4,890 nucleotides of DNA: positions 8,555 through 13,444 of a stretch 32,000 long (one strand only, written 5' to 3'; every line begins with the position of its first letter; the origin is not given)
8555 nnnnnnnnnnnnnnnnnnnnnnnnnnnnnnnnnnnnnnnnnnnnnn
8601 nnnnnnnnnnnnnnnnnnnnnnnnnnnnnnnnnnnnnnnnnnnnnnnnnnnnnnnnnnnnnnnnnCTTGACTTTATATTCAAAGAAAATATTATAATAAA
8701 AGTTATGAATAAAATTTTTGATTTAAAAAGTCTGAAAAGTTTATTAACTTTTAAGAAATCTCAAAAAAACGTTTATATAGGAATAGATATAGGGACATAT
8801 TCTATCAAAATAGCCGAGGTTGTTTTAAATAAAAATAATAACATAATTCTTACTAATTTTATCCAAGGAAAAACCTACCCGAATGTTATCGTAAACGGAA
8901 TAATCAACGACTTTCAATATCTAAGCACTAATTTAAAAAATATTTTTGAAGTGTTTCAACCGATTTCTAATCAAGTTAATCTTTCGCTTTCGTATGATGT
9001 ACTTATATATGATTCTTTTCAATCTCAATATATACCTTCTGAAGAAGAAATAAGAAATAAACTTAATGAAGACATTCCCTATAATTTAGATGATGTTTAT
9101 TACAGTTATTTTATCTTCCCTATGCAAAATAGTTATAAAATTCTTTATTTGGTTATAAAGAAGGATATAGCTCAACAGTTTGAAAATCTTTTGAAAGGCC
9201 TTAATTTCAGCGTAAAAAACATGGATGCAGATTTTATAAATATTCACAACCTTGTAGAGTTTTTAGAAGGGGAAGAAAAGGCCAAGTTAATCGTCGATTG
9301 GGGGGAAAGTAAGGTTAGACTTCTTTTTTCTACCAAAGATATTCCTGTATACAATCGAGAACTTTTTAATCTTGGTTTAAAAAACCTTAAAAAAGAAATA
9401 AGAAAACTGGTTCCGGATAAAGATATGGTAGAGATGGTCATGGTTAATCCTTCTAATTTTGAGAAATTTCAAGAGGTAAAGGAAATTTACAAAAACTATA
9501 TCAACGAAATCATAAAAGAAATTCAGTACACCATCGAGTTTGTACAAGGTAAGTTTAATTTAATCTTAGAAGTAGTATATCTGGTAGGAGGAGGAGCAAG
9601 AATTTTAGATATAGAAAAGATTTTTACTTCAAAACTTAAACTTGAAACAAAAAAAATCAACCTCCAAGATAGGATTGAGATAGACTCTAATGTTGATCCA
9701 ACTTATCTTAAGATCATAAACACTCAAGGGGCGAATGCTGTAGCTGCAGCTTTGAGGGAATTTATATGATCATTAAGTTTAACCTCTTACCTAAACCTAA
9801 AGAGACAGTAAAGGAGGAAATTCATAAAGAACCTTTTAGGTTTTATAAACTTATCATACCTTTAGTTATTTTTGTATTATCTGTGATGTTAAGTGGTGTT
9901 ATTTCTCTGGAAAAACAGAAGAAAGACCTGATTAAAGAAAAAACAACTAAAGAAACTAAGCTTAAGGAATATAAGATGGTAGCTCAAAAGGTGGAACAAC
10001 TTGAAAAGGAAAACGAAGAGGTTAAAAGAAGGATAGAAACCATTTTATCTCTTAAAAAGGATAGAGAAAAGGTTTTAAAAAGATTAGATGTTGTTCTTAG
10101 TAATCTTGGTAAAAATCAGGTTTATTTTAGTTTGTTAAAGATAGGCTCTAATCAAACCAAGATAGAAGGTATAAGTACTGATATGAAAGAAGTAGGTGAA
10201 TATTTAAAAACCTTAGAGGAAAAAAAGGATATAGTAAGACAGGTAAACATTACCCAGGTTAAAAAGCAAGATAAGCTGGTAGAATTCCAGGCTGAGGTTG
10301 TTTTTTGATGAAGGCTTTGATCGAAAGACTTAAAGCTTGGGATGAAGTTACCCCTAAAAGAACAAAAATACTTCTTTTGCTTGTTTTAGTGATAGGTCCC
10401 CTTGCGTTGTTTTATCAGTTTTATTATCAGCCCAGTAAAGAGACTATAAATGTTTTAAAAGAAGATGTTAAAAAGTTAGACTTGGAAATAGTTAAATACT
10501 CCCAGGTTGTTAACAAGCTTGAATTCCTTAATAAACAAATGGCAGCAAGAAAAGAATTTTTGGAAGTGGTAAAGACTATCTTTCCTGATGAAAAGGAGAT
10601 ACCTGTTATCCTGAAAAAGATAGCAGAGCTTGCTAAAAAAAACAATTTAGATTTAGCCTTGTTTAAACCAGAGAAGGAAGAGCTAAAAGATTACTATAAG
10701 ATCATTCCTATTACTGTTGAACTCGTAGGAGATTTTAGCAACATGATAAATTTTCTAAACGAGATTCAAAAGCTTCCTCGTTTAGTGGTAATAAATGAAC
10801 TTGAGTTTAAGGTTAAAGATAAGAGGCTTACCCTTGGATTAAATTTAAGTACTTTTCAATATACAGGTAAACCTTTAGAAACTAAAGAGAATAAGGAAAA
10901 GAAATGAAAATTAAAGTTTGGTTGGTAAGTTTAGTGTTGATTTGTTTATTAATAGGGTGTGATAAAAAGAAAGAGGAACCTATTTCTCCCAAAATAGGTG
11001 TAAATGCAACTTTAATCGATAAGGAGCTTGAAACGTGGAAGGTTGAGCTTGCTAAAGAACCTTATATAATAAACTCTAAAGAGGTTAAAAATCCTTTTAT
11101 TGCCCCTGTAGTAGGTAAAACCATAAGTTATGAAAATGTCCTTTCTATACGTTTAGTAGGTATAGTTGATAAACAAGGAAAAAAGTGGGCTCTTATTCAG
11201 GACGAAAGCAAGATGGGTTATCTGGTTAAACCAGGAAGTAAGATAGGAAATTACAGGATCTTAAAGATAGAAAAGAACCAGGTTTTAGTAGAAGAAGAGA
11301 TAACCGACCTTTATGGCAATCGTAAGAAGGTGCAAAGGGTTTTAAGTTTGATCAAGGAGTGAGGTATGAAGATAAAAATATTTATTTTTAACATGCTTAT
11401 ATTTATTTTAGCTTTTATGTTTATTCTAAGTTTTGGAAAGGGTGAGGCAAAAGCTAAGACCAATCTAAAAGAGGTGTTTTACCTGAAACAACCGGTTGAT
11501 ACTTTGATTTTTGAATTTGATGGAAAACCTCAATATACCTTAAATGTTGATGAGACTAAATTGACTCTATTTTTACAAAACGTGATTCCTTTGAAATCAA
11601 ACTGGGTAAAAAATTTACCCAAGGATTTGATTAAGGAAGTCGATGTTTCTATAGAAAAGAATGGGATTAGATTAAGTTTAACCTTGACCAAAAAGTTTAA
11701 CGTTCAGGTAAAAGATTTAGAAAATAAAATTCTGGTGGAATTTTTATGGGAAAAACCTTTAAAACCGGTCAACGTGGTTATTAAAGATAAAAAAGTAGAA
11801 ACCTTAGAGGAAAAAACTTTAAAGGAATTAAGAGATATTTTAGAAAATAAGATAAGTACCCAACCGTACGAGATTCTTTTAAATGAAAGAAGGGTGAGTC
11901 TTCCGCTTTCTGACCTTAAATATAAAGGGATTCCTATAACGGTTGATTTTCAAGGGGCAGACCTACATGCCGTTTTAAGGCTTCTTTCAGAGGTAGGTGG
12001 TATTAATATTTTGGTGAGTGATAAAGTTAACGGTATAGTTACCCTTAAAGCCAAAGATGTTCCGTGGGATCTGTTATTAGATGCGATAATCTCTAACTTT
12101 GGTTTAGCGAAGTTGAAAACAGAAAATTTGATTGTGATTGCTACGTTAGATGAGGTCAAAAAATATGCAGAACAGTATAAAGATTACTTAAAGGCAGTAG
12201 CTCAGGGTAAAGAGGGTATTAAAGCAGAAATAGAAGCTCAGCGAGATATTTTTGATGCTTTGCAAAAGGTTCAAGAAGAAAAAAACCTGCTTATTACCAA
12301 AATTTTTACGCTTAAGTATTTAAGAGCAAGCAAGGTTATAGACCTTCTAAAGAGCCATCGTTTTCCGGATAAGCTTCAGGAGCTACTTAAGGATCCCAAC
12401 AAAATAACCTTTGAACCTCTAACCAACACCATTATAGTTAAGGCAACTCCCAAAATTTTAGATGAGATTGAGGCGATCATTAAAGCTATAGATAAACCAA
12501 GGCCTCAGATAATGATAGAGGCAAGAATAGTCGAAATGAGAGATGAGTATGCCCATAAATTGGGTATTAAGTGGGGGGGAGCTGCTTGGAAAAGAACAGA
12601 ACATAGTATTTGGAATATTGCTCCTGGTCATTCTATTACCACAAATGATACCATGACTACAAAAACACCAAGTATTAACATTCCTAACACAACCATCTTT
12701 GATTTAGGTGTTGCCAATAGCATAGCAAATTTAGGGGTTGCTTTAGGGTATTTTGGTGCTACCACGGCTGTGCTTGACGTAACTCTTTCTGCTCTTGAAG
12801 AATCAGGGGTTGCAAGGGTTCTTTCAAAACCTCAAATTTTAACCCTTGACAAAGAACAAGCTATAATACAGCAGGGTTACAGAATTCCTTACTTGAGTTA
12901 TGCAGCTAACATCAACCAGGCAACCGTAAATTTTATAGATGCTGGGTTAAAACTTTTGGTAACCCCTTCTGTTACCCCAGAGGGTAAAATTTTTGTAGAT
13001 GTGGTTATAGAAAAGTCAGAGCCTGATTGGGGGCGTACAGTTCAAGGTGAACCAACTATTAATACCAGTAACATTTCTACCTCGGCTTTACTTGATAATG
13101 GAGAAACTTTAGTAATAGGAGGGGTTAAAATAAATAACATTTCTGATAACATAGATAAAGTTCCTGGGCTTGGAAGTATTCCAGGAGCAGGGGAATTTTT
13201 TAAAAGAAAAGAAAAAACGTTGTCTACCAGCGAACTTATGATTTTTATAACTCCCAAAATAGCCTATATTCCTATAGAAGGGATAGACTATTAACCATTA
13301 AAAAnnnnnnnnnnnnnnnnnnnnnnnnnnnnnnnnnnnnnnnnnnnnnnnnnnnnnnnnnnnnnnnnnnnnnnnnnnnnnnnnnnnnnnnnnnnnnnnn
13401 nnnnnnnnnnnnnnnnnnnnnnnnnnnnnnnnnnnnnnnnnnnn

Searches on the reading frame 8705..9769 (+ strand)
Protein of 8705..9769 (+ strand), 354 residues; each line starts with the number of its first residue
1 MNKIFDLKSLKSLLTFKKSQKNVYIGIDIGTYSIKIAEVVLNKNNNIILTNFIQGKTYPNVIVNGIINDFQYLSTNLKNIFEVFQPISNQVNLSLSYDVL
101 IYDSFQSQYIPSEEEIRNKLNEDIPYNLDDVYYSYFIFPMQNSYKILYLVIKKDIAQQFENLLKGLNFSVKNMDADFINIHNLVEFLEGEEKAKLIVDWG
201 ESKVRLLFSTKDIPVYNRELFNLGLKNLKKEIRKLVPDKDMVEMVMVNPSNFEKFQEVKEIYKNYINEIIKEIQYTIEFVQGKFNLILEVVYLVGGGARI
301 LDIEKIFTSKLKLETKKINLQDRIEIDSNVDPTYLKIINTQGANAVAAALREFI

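Call 5: search_protein_families(library=pfam, proteins=[window:8705-9769:+], max_evalue=0.01)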
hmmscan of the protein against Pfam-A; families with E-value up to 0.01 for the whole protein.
window:8705-9769:+ (354 aa): 2 families
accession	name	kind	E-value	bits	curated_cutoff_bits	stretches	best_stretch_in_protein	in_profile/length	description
PF11104.14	PilM_2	-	1.2e-17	64.3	27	1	26-353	1-340/340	Type IV pilus assembly protein PilM;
PF21522.3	MreB-like_C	-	0.0092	17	27.8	0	243-302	63-118/123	Archaeal actin homologue MreB-like, C-terminal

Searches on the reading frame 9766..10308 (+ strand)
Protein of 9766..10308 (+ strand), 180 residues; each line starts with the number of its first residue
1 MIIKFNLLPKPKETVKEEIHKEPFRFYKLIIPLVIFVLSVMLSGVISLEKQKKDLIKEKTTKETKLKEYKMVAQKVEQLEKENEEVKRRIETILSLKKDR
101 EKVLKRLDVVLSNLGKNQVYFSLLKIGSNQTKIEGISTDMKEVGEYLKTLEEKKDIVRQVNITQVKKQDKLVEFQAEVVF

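Call 5: search_protein_families(library=pfam, proteins=[window:9766-10308:+], max_evalue=0.01)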
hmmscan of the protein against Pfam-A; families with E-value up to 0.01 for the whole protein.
window:9766-10308:+ (180 aa): 2 families
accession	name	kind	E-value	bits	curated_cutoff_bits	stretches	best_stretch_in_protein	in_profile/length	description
PF05137.18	PilN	-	2.2e-06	28.1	22.8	1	117-178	12-76/78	Fimbrial assembly protein (PilN)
PF15812.10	MREG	-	0.0026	18.6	27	1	69-159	28-115/149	Melanoregulin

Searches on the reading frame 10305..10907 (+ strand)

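Call 5: search_protein_families(library=pfam, proteins=[window:10305-10907:+], max_evalue=0.01)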
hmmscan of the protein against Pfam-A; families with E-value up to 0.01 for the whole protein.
window:10305-10907:+ (200 aa): 2 families
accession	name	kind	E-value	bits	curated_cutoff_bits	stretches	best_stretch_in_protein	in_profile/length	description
PF04350.18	PilO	-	1.1e-24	87.7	22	1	51-187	4-144/145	Pilus assembly protein, PilO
PF18394.6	TBK1_CCD1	-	0.0097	15.9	25.9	0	47-111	47-104/256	TANK-binding kinase 1 coiled-coil domain 1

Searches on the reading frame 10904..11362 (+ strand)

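Call 5: search_protein_families(library=pfam, proteins=[window:10904-11362:+], max_evalue=0.01)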
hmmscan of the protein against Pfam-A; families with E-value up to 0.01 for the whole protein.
window:10904-11362:+ (152 aa): 2 families
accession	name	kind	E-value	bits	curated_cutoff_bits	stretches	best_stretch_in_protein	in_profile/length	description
PF04351.19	PilP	-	1.4e-08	35.3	25.6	1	81-149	76-146/146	Pilus assembly protein, PilP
PF03754.18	At2g31720-like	-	0.0097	16.5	24.4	0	27-51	68-92/113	B3 domain-containing protein At2g31720-like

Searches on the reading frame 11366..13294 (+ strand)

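Call 6: search_protein_families(library=ncbifam, proteins=[window:11366-13294:+], max_evalue=0.01)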
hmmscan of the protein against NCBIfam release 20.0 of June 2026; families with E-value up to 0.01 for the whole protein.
window:11366-13294:+ (642 aa): 9 families
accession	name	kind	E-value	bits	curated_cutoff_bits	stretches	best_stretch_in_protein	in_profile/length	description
TIGR02515.1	IV_pilus_PilQ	subfamily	1.8e-97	327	284.35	2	287-632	75-426/428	type IV pilus secretin PilQ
TIGR02517.1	type_II_gspD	equivalog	2.2e-60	204.8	351.35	2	346-632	302-589/600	type II secretion system secretin GspD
NF010083.0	PRK13568.1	equivalog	1.3e-54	185.6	554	2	441-632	226-416/419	DNA uptake porin HofQ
TIGR02516.1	type_III_yscC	equivalog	3.1e-44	151.3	238.45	1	337-632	191-460/463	type III secretion system outer membrane ring subunit SctC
NF007851.2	PRK10560.1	exception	2.3e-38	132.1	598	2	338-632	137-408/412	DNA uptake porin HofQ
TIGR02519.1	pilus_MshL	equivalog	1.4e-32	112.9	250.2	1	351-632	5-289/290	pilus (MSHA type) biogenesis protein MshL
NF011873.0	PRK15346.1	equivalog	2.8e-25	89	524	2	469-619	328-480/499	EscC/YscC/HrcC family type III secretion system outer membrane ring protein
NF042912.1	Amuc_1098_fam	equivalog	1.3e-16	59.8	750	2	563-632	726-795/805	Amuc_1098 family type IV pilus outer membrane protein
TIGR02520.1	pilus_B_mal_scr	equivalog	4.5e-09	35.4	287.65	1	346-630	238-511/513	PilN family type IVB pilus formation outer membrane protein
